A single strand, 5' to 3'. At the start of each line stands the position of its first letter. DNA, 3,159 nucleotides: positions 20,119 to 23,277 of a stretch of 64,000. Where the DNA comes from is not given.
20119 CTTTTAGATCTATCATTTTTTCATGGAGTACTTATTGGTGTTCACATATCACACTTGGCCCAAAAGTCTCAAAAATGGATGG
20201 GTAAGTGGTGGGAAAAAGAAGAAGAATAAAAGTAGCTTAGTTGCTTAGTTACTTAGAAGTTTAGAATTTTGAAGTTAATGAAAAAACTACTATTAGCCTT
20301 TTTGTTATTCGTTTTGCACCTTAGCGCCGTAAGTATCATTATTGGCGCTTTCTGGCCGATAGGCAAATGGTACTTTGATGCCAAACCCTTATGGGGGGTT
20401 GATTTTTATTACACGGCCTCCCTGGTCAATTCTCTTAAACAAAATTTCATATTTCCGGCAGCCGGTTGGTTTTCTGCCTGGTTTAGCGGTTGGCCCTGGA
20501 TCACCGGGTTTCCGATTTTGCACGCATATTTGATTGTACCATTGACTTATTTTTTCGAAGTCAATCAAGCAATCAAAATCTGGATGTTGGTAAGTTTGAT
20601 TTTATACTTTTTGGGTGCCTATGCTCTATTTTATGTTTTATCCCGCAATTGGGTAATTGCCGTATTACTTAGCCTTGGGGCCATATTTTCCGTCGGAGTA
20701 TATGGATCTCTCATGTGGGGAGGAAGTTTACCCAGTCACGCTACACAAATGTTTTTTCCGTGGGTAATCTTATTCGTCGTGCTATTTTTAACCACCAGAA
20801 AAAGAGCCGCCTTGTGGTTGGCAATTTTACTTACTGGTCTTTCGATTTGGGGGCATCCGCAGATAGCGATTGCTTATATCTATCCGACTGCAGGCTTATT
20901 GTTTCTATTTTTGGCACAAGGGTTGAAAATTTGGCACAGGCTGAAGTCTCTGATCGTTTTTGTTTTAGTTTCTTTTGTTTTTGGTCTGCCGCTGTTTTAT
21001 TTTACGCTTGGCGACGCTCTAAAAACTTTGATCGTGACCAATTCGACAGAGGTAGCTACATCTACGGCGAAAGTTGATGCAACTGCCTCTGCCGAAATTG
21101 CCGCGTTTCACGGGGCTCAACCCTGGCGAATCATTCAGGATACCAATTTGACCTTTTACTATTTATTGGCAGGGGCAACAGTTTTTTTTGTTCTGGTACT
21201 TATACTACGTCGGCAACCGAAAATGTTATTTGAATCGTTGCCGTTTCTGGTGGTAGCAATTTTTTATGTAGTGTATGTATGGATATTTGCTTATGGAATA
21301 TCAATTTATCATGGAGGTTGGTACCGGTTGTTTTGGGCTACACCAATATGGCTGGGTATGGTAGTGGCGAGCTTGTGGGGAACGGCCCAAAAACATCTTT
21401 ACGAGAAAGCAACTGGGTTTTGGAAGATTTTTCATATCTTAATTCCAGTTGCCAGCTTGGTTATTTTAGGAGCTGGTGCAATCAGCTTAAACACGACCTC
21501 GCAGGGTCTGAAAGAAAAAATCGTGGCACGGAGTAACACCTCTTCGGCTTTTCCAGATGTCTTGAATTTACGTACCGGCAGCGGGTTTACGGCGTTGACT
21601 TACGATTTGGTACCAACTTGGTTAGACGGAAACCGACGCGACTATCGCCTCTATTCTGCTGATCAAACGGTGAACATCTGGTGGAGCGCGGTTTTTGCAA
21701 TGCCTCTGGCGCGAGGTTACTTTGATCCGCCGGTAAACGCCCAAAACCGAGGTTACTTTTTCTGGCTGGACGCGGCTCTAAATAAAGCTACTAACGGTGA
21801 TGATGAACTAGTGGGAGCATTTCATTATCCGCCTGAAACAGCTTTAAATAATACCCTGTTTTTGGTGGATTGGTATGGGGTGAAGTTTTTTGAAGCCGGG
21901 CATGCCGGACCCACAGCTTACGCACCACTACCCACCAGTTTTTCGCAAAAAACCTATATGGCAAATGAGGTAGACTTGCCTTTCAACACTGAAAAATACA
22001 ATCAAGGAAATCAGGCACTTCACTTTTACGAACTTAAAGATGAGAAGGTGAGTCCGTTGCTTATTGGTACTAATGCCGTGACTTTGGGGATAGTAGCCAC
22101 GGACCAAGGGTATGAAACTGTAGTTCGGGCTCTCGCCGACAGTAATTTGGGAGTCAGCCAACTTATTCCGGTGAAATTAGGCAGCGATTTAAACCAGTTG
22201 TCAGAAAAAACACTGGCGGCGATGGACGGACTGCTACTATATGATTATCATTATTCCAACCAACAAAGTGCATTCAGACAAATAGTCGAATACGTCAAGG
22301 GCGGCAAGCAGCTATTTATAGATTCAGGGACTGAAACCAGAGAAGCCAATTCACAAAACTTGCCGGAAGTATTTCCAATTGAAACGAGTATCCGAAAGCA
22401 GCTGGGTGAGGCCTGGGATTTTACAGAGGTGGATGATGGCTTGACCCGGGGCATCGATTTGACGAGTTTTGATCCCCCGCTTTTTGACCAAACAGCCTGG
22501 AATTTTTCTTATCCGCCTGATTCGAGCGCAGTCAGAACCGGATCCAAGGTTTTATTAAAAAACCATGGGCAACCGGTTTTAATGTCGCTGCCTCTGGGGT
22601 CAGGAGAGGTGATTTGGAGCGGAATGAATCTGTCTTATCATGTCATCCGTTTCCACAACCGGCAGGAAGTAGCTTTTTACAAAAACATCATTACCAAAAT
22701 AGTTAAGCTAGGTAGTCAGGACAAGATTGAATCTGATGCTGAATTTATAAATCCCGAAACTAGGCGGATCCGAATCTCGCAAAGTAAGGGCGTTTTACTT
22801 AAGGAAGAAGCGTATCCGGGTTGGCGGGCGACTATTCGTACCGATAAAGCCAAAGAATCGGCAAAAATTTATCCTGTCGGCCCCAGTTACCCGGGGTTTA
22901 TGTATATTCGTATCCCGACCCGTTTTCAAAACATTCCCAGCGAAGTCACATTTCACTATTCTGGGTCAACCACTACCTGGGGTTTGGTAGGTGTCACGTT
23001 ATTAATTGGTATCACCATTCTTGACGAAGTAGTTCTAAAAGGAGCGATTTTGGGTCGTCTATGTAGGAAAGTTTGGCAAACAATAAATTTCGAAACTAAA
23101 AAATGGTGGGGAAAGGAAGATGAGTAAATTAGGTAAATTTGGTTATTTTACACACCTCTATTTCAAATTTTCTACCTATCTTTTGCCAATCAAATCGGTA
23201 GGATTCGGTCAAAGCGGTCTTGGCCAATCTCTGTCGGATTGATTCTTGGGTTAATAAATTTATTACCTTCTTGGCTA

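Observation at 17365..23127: Tandem pair (plus a third copy at 34140-36869) of ~950-aa membrane proteins with an OST-like architecture; candidate undescribed GT-C family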

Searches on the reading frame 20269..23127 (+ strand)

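Call 6: search_protein_families(library=pfam, proteins=[window:20269-23127:+], max_evalue=1)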
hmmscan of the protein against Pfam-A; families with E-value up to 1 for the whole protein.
window:20269-23127:+ (952 aa): 1 family
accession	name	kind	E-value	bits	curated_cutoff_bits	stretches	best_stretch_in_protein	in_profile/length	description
PF13410.11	GST_C_2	-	0.3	11.7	24.9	0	60-88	39-67/69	Glutathione S-transferase, C-terminal domain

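Call 7: search_protein_families(library=ncbifam, proteins=[window:20269-23127:+], max_evalue=1)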
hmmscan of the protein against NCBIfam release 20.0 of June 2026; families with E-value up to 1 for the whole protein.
window:20269-23127:+ (952 aa): 0 families
